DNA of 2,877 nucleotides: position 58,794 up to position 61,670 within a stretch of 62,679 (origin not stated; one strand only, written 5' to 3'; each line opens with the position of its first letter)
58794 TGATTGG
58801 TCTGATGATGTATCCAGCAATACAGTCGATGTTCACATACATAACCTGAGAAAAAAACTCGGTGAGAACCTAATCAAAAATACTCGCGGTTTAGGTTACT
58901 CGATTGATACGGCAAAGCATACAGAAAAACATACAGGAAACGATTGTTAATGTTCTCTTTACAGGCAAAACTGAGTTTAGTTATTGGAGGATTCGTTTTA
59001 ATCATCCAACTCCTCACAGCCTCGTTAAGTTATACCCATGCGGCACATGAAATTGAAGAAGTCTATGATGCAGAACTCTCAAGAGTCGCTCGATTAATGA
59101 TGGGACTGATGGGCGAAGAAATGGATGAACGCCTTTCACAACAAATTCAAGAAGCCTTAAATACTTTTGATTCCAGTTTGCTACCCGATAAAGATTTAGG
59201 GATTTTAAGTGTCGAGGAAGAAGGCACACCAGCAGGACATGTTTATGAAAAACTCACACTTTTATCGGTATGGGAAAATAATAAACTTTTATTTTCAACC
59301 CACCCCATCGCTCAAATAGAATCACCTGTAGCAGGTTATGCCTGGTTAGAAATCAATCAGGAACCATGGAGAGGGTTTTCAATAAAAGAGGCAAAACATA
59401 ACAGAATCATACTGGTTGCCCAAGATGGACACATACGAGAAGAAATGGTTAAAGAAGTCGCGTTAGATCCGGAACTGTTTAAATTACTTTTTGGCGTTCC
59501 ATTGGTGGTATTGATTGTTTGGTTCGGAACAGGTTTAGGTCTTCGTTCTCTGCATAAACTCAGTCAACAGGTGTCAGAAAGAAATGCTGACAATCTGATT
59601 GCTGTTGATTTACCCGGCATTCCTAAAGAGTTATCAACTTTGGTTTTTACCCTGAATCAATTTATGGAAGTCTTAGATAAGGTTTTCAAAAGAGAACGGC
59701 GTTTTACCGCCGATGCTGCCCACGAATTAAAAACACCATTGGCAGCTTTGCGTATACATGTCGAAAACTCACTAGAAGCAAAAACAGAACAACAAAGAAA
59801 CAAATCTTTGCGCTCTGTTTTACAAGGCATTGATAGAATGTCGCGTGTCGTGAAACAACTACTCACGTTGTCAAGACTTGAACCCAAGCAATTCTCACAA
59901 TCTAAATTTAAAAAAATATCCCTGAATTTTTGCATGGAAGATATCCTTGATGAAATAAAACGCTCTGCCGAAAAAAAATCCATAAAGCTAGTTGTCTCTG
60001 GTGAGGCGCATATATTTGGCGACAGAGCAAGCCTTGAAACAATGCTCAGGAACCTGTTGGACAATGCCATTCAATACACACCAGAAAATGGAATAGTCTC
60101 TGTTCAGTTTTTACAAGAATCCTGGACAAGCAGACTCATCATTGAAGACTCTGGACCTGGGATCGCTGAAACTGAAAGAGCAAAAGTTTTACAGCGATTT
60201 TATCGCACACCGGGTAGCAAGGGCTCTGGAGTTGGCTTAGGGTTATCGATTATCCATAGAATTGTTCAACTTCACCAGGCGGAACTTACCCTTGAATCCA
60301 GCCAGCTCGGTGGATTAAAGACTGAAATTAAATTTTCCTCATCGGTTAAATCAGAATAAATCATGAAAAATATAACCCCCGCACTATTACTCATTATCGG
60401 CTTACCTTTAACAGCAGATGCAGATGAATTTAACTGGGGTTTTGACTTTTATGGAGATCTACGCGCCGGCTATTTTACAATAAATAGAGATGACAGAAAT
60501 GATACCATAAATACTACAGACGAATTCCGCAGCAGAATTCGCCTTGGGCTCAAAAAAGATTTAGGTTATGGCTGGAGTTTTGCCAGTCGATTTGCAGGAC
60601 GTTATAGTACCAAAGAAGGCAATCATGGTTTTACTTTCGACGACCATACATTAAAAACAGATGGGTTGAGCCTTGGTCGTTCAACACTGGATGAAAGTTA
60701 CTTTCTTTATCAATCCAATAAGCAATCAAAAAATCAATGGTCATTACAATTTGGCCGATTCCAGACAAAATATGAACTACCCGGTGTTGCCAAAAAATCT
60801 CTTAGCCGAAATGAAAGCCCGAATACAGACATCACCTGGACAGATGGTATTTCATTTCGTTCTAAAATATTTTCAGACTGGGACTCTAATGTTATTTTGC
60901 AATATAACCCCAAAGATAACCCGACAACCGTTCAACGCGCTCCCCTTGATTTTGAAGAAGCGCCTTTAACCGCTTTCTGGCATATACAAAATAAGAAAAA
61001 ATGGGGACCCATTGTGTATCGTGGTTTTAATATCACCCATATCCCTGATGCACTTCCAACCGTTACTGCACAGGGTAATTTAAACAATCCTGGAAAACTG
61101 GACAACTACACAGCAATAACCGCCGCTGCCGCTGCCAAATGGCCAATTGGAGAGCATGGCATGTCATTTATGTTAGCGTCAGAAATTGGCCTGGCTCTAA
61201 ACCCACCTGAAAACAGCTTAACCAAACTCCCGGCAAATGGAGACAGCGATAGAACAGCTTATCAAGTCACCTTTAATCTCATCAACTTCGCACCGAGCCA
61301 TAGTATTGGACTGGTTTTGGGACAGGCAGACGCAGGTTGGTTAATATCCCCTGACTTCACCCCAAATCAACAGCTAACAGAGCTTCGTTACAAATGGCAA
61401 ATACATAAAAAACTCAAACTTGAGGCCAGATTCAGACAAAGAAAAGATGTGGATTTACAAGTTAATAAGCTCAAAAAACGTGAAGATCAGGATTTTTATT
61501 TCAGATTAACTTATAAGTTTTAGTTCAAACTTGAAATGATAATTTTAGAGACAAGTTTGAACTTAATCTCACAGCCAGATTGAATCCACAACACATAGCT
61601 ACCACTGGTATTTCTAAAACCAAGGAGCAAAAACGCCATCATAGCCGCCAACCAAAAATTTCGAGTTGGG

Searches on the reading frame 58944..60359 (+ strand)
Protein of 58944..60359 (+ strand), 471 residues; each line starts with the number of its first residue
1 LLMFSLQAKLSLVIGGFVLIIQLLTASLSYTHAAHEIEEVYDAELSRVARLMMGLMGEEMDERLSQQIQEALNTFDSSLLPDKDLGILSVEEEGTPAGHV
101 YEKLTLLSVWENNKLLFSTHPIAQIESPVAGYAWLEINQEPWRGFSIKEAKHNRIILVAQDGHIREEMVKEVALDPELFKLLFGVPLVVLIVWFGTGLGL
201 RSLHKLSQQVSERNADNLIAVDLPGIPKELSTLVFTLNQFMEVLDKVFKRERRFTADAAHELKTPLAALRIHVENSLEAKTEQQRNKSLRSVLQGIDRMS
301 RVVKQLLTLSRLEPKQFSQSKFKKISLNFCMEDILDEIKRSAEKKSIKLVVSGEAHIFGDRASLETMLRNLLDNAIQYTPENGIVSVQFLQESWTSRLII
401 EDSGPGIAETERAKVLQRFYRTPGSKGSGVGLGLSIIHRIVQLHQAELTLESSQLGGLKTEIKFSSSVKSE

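Call 7: search_protein_families(library=pfam, proteins=[window:58944-60359:+], max_evalue=0.01)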
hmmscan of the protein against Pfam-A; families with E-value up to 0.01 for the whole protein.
window:58944-60359:+ (471 aa): 4 families
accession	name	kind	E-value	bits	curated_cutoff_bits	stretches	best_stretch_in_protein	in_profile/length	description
PF02518.31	HATPase_c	-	4.2e-21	75.9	26.4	1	359-464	1-107/111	Histidine kinase-, DNA gyrase B-, and HSP90-like ATPase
PF00512.31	HisKA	-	4.8e-14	52.6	26.9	1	251-313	2-64/66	His Kinase A (phospho-acceptor) domain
PF14501.12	HATPase_c_5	-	6.4e-05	23.2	22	1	364-452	6-90/102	GHKL domain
PF08521.16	2CSK_N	-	0.0041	17.6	23.2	0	19-169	2-137/140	Two-component sensor kinase N-terminal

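Call 8: search_protein_families(library=ncbifam, proteins=[window:58944-60359:+], max_evalue=0.001)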
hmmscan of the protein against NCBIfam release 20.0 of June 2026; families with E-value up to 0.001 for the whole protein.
window:58944-60359:+ (471 aa): 80 families (the best 25 are shown)
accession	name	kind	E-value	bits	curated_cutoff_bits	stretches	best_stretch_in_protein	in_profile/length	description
NF007664.1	PRK10337.1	equivalog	8.7e-70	235.6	475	1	136-463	116-441/442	quorum sensing histidine kinase QseC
NF008025.0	PRK10755.1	equivalog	1.3e-59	201.8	314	1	160-467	54-357/362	two-component system sensor histidine kinase PmrB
TIGR01386.1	cztS_silS_copS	subfamily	1.7e-56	192.1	292.55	1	4-454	2-446/457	heavy metal sensor histidine kinase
TIGR02966.1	phoR_proteo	equivalog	1.6e-45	155.5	334.2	1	248-457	111-326/333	phosphate regulon sensor histidine kinase PhoR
NF041735.1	hist_kin_RppB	equivalog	3.3e-45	154.7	400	1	243-456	208-429/438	two-component system sensor histidine kinase RppB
NF046044.1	PnpS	equivalog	3.7e-44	151.3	400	1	229-457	149-382/390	two-component system histidine kinase PnpS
NF052314.1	T9SS_HK_PorY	subfamily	8.4e-42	143.7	350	1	228-449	188-404/418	PorY family sensor histidine kinase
NF008312.0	PRK11100.1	equivalog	9.8e-42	143.4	356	1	188-466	199-474/477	two-component system sensor histidine kinase CreC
NF007345.0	PRK09835.1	subfamily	7.5e-41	140.2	423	1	187-453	197-468/482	Cu(+)/Ag(+) sensor histidine kinase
NF012163.2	BaeS_SmeS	equivalog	6.3e-40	137.4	500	1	228-464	217-456/457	sensor histidine kinase efflux regulator BaeS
NF007007.0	PRK09470.1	equivalog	9.6e-39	133.5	486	1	166-464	160-457/463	envelope stress sensor histidine kinase CpxA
NF007837.0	PRK10549.1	equivalog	2.4e-37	128.7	603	1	227-467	216-459/466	envelope stress sensor histidine kinase BaeS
NF007898.0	PRK10604.1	equivalog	1.1e-34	120.3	478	1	202-466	166-423/433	two-component system sensor histidine kinase RstB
NF033092.0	HK_WalK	equivalog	2.8e-33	115.4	725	1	245-459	366-587/594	cell wall metabolism sensor histidine kinase WalK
NF008468.0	PRK11360.1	equivalog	6.4e-32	110.7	646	1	253-462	398-604/616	two-component system sensor histidine kinase AtoS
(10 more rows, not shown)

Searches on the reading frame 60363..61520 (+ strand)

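Call 57: search_protein_families(library=pfam, proteins=[window:60363-61520:+], max_evalue=0.001)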
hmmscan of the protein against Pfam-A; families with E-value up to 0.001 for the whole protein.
window:60363-61520:+ (386 aa): 2 families
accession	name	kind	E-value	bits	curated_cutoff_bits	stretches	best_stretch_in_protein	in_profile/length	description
PF13609.12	Porin_4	-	1.4e-05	25.5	27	1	11-189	5-169/310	Gram-negative porin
PF16930.11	Porin_5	-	0.00012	21.2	22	1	47-165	154-251/535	Putative porin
